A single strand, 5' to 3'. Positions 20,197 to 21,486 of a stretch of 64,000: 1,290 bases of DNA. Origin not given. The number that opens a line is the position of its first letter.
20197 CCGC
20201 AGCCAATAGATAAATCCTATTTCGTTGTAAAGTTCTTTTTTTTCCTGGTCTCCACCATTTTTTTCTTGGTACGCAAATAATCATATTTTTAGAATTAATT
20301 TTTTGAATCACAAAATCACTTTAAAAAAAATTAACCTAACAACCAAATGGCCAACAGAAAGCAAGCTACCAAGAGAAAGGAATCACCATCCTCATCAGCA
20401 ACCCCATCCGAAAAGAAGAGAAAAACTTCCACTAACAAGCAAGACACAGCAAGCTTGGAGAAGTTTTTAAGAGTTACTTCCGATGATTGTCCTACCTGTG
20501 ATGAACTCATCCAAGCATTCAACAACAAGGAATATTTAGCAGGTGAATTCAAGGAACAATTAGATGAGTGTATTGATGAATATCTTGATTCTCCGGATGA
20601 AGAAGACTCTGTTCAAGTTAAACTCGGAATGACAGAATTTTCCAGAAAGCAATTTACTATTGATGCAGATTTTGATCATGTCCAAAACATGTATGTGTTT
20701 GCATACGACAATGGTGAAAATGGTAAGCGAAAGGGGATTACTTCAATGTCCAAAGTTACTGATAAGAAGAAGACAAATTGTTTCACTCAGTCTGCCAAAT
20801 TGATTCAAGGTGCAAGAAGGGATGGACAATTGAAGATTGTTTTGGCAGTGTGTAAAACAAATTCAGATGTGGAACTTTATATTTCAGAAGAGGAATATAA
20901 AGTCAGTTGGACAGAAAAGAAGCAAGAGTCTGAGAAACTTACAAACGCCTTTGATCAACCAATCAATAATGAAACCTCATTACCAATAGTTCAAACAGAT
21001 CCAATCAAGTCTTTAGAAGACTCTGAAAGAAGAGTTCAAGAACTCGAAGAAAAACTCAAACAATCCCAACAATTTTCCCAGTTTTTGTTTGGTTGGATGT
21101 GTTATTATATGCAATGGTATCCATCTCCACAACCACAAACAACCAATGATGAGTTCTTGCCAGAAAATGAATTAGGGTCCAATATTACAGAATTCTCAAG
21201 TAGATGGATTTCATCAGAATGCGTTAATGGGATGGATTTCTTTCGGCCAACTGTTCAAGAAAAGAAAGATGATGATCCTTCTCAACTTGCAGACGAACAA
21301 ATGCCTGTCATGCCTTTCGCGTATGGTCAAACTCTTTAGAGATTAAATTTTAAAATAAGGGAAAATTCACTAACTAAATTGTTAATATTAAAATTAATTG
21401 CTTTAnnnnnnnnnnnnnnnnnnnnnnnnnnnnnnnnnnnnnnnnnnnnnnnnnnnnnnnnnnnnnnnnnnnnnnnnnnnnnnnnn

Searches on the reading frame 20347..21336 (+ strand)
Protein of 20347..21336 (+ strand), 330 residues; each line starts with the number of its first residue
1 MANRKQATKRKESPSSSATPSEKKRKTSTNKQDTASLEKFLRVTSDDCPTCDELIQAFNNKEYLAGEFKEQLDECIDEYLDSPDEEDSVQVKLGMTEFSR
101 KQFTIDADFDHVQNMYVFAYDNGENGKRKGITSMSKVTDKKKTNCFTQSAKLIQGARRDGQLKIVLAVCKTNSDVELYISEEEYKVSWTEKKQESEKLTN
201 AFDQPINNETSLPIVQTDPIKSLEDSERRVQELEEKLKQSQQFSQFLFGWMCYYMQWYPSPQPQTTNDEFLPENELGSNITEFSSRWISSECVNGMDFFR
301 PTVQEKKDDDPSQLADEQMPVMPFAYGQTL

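Call 16: list_cluster_members(proteins=[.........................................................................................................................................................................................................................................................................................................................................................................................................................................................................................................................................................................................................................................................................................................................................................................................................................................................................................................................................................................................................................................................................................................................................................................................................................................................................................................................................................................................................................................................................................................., window:20347-21336:+, window:16412-17575:+, window:18082-19569:-, window:37480-38970:+, window:40025-41233:-, window:46526-47464:+, window:51474-52577:-, window:61650-62780:-, P0001])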
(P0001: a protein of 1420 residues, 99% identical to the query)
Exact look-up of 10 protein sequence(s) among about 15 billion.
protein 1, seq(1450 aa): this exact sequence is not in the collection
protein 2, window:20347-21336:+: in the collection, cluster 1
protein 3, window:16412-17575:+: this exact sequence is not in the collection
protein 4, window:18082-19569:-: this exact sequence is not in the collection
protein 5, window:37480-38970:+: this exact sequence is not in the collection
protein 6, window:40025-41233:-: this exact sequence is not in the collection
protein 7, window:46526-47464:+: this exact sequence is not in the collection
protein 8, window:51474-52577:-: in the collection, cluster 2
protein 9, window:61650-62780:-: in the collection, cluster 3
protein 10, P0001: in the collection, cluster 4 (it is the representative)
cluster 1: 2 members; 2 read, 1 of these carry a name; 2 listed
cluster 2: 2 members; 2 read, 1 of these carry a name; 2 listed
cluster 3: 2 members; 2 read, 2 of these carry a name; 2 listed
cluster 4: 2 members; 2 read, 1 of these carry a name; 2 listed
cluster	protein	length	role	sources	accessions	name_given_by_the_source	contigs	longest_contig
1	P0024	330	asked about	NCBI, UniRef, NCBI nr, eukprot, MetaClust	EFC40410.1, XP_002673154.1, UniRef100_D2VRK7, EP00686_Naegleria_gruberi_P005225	predicted protein [Naegleria gruberi] | Predicted protein n=1 Tax=Naegleria gruberi TaxID=5762 RepID=D2VRK7_NAEGR | uncharacterized protein NAEGRDRAFT_51702 [Naegleria gruberi]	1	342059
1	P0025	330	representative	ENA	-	-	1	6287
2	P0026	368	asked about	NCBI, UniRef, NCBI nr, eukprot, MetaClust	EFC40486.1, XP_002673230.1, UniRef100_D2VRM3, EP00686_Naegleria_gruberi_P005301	predicted protein [Naegleria gruberi] | Predicted protein n=1 Tax=Naegleria gruberi TaxID=5762 RepID=D2VRM3_NAEGR | uncharacterized protein NAEGRDRAFT_51710 [Naegleria gruberi]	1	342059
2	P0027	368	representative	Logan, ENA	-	-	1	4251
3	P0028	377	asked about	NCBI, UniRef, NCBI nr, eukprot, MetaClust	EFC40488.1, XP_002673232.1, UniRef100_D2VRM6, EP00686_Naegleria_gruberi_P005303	predicted protein [Naegleria gruberi] | Predicted protein n=1 Tax=Naegleria gruberi TaxID=5762 RepID=D2VRM6_NAEGR | uncharacterized protein NAEGRDRAFT_71639 [Naegleria gruberi]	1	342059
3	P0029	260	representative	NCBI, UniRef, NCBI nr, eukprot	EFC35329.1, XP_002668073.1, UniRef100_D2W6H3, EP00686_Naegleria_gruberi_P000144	predicted protein [Naegleria gruberi] | Predicted protein n=1 Tax=Naegleria gruberi TaxID=5762 RepID=D2W6H3_NAEGR | uncharacterized protein NAEGRDRAFT_77017 [Naegleria gruberi]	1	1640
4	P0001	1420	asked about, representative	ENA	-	-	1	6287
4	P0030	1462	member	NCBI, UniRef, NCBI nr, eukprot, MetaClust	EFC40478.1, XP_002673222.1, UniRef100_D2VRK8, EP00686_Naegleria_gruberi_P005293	leucine rich repeat protein [Naegleria gruberi] | Leucine rich repeat protein n=1 Tax=Naegleria gruberi TaxID=5762 RepID=D2VRK8_NAEGR | XP_002673222.1 leucine rich repeat protein [Naegleria gruberi strain NEG-M]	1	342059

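Call 23: search_solved_structures(query=P0030, max_evalue=0.01)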
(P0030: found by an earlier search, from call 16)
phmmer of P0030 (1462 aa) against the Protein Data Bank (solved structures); distinct sequences matched with E-value up to 0.01: 90 (the best 60 are shown).
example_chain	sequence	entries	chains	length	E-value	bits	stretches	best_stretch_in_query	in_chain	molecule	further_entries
4aw4_A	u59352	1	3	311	6.8e-14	53.6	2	23-133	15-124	INTERNALIN B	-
4r58_A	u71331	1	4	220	5.7e-13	50.5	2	31-183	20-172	Leucine Rich Repeat protein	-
2wqw_A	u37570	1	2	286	7.3e-12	46.9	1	23-191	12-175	INTERNALIN B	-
1h6t_A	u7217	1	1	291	1.3e-11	46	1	17-178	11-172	INTERNALIN B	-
1oto_A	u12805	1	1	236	1.9e-11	45.5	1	30-178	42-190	Internalin B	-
1otm_A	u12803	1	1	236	1.9e-11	45.5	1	30-178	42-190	internalin B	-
2wqx_A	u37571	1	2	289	2e-11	45.4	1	22-191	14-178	INTERNALIN B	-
1otn_A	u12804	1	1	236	2.6e-11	45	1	30-178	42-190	Internalin B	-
7nms_A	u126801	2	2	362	2.6e-11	45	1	17-178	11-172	Internalin B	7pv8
2y5q_A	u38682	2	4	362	2.7e-11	45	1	17-178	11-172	INTERNALIN B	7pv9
9qr5_A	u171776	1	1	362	2.7e-11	45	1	17-178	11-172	Internalin B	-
9qr4_A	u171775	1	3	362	2.7e-11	45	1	17-178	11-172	Internalin B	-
1d0b_A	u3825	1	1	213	3.6e-11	44.6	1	41-178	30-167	INTERNALIN B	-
2uzx_A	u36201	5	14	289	3.8e-11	44.5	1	22-178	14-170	INTERNALIN B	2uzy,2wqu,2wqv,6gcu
6dbg_A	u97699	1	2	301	3.8e-11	44.5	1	22-178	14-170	Internalin B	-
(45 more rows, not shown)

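Call 28: search_protein_families(library=pfam, proteins=[window:20347-21336:+], max_evalue=0.00001)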
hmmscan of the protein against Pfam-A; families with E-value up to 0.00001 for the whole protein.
window:20347-21336:+ (330 aa): 0 families
